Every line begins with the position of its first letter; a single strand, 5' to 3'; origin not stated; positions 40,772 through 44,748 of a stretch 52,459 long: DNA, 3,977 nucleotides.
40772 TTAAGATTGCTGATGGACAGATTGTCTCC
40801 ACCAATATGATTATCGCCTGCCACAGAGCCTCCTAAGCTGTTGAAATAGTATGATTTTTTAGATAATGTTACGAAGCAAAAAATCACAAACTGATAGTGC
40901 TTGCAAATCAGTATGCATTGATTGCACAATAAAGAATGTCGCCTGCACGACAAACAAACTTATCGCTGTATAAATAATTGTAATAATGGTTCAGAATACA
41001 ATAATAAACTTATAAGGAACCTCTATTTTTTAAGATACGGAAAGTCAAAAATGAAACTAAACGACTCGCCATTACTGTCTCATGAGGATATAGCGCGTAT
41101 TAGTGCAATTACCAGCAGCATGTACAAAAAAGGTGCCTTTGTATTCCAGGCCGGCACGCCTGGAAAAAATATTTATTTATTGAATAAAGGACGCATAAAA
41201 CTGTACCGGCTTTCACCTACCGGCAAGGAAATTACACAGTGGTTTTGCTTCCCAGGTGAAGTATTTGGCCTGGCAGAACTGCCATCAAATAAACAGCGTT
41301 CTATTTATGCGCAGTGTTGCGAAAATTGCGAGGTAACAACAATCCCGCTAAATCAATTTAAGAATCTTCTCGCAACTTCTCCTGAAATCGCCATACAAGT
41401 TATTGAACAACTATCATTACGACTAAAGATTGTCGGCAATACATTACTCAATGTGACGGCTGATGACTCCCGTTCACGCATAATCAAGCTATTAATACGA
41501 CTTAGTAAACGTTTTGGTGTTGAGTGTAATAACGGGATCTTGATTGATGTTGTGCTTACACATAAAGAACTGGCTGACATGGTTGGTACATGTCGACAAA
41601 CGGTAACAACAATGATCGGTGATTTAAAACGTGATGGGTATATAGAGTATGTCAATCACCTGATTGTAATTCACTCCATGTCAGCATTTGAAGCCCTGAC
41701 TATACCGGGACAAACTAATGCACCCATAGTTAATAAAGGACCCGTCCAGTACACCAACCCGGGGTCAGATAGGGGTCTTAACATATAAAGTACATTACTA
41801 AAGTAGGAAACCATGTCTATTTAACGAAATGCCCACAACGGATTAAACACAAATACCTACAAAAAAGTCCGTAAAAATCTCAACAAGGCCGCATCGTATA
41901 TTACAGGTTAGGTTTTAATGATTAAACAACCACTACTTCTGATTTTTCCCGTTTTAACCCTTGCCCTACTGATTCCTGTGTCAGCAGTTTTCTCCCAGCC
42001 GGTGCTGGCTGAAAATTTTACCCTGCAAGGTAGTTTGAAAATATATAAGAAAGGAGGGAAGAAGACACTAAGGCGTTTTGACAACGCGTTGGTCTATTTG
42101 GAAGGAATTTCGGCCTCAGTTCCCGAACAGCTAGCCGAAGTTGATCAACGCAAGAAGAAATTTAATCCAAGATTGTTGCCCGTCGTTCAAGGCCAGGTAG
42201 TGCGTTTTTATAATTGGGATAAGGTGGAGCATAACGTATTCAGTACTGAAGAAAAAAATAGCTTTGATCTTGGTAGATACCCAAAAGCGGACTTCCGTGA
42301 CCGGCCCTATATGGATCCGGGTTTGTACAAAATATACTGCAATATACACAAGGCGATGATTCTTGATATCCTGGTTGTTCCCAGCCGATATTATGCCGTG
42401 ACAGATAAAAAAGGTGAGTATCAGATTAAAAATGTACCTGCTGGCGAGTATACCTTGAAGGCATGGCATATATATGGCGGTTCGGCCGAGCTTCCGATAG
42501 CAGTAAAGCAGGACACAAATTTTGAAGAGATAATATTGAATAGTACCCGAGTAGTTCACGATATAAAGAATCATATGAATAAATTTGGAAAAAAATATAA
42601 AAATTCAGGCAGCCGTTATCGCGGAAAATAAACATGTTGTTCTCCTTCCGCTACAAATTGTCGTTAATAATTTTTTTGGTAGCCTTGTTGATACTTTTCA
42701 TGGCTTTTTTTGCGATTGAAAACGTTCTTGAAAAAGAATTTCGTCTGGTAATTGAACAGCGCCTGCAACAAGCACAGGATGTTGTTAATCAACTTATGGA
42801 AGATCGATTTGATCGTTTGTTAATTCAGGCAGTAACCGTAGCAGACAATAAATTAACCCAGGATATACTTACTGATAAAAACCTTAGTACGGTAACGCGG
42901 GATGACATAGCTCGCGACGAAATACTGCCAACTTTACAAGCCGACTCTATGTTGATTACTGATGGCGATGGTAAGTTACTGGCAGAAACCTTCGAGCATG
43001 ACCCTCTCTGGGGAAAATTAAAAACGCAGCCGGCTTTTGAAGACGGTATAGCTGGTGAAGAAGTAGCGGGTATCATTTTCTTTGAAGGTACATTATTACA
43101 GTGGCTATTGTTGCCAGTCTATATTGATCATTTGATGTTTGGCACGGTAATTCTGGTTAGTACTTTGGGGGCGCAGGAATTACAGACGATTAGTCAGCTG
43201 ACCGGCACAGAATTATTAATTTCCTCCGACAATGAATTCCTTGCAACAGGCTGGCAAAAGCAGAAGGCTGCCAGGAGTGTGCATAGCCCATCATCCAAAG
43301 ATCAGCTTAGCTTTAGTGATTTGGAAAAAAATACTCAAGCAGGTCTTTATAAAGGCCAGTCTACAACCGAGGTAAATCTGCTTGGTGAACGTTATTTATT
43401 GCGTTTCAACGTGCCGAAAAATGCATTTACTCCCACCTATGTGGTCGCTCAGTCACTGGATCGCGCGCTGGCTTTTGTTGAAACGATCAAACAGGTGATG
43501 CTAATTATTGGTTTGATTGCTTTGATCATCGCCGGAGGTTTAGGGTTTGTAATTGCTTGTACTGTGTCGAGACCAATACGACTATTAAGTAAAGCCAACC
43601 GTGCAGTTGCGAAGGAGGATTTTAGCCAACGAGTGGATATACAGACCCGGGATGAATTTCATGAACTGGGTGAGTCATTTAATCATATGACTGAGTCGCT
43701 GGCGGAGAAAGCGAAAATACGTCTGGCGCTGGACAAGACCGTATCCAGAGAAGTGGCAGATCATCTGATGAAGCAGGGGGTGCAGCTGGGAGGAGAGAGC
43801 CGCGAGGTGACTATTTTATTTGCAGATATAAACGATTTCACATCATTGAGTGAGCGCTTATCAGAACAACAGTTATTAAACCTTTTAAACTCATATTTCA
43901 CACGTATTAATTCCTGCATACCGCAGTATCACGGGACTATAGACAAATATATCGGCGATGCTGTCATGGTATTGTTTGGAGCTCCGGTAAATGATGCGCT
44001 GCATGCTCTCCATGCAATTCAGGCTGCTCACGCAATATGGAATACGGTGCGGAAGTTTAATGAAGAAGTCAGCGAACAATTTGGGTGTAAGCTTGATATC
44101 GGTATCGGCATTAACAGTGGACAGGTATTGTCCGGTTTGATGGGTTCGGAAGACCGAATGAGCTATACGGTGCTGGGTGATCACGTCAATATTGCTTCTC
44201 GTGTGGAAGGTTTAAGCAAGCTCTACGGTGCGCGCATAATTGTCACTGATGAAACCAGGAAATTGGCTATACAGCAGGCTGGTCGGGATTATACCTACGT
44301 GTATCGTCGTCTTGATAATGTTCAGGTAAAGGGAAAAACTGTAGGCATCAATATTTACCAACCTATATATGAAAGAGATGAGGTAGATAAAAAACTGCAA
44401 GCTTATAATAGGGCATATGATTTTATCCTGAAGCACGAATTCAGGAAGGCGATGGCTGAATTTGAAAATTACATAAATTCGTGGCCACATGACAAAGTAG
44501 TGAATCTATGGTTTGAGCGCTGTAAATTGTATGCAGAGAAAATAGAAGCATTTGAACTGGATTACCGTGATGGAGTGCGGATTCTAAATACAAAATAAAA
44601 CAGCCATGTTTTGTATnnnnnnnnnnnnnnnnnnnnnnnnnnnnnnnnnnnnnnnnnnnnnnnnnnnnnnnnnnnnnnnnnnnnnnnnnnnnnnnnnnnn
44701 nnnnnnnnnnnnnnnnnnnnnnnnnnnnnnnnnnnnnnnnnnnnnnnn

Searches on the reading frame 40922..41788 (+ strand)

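Call 4: search_protein_families(library=pfam, proteins=[window:40922-41788:+], max_evalue=0.01)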
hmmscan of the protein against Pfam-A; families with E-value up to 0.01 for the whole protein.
window:40922-41788:+ (288 aa): 6 families
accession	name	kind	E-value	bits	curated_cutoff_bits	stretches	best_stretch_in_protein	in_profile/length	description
PF00027.35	cNMP_binding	-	2.7e-18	66.2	27.5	1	68-152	4-88/89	Cyclic nucleotide-binding domain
PF13545.12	HTH_Crp_2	-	1.6e-15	57.3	27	1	186-258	2-69/70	Crp-like helix-turn-helix domain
PF00325.26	Crp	-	2.7e-05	24.2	21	1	211-241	2-32/32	Bacterial regulatory proteins, crp family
PF15977.11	HTH_46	-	0.00049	20.5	29.3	0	183-210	36-63/68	Winged helix-turn-helix DNA binding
PF13412.12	HTH_24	-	0.00076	19.4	21.9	1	212-242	18-48/48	Winged helix-turn-helix DNA-binding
PF01325.25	Fe_dep_repress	-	0.0045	17.6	26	0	211-244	22-55/60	Iron dependent repressor, N-terminal DNA binding domain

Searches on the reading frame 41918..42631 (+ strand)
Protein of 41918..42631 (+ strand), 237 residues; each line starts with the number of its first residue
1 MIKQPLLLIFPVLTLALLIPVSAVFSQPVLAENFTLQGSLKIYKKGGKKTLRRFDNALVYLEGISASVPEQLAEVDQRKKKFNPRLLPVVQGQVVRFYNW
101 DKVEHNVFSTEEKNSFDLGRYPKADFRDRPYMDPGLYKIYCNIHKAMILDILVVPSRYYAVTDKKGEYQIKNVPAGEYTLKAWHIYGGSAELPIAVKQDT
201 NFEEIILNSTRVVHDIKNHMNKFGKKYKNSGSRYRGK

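Call 4: search_protein_families(library=pfam, proteins=[window:41918-42631:+], max_evalue=0.01)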
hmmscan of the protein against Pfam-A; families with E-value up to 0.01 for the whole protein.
window:41918-42631:+ (237 aa): 6 families
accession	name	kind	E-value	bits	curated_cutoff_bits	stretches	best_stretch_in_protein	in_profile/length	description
PF13715.12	CarbopepD_reg_2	-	4e-06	27.2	32.2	1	151-203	19-71/88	CarboxypepD_reg-like domain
PF13620.12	CarboxypepD_reg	-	4.6e-06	27.3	32.3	1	156-199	28-74/82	Carboxypeptidase regulatory-like domain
PF14686.12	fn3_3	-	0.00017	21.7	24.4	1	158-184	27-53/75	Polysaccharide lyase family 4, domain II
PF00127.26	Copper-bind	-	0.0032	18.3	21.2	0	72-115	4-47/99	Copper binding proteins, plastocyanin/azurin family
PF17802.7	SpaA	-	0.0079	16.8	23.1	0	159-181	35-57/91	Prealbumin-like fold domain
PF09430.16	EMC7_beta-sandw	-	0.0098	16.5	26.6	0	159-209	22-72/122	ER membrane protein complex subunit 7, beta-sandwich domain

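Call 5: search_protein_families(library=ncbifam, proteins=[window:41918-42631:+], max_evalue=0.01)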
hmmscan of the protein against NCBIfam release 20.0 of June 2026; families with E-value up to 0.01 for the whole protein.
window:41918-42631:+ (237 aa): 0 families

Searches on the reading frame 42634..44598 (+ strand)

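Call 4: search_protein_families(library=pfam, proteins=[window:42634-44598:+], max_evalue=0.01)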
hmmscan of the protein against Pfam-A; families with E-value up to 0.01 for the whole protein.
window:42634-44598:+ (654 aa): 4 families
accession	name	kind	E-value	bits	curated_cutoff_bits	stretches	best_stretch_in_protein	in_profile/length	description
PF00211.25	Guanylate_cyc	-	1.4e-29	103.4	21.9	1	389-569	6-174/183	Adenylate and Guanylate cyclase catalytic domain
PF00672.30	HAMP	-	1.1e-11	45.3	25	1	310-357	5-52/53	HAMP domain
PF05228.19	CHASE4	-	0.00099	19.7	26.2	1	77-195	24-138/140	CHASE4 domain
PF00990.26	GGDEF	-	0.0018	18.5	23.8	1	372-508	12-149/161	Diguanylate cyclase, GGDEF domain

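Call 5: search_protein_families(library=ncbifam, proteins=[window:42634-44598:+], max_evalue=0.01)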
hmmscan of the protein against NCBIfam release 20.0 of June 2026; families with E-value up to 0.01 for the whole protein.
window:42634-44598:+ (654 aa): 29 families (the best 25 are shown)
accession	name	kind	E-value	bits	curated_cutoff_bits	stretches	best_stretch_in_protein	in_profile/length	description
NF033092.0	HK_WalK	equivalog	1.9e-15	56.4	725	1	268-418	158-307/594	cell wall metabolism sensor histidine kinase WalK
NF040691.1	MtrAB_MtrB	equivalog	4.2e-12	45.8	450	1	273-360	174-261/507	MtrAB system histidine kinase MtrB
NF012163.2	BaeS_SmeS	equivalog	1.3e-10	40.8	500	1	277-374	154-251/457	sensor histidine kinase efflux regulator BaeS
TIGR01386.1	cztS_silS_copS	subfamily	8.1e-10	38.3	292.55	1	260-358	137-236/457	heavy metal sensor histidine kinase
NF007007.0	PRK09470.1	equivalog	1.8e-09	37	486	1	268-374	149-256/463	envelope stress sensor histidine kinase CpxA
NF053592.1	HK_near_YfiR_like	equivalog_domain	4.1e-09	36.3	194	1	283-355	147-220/223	sensor histidine kinase, YfiR-like protein-associated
NF007837.0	PRK10549.1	equivalog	7.2e-09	34.9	603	1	286-375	163-252/466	envelope stress sensor histidine kinase BaeS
NF007896.0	PRK10600.1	equivalog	4.9e-08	32.1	578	1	278-375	148-239/598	nitrate/nitrite two-component system sensor histidine kinase NarX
NF045911.1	TCSHisKinNblS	equivalog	5.8e-08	31.5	1000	1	289-358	185-252/621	two-component system sensor histidine kinase NblS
NF038263.1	prot_phos_SiaA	equivalog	1.3e-07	30.5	700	1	271-359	291-382/658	biofilm regulation protein phosphatase SiaA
NF041210.1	his_kin_PieS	equivalog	1.5e-07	30.8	850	1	278-360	158-240/474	two component system sensor histidine kinase PieS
NF047496.1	HK_LIC11548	equivalog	2.8e-07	29.7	750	1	285-362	273-350/589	LIC_11548 family sensor histidine kinase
NF045900.1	HisKinCpxALeg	equivalog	6.7e-07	28.4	800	1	276-379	140-247/451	two-component system sensor histidine kinase CpxA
NF008312.0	PRK11100.1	equivalog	2.4e-06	26.6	356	1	271-362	166-256/477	two-component system sensor histidine kinase CreC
TIGR03903.1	TOMM_kin_cyc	equivalog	5e-06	24.6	705.75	1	386-544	282-435/1267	TOMM system kinase/cyclase fusion protein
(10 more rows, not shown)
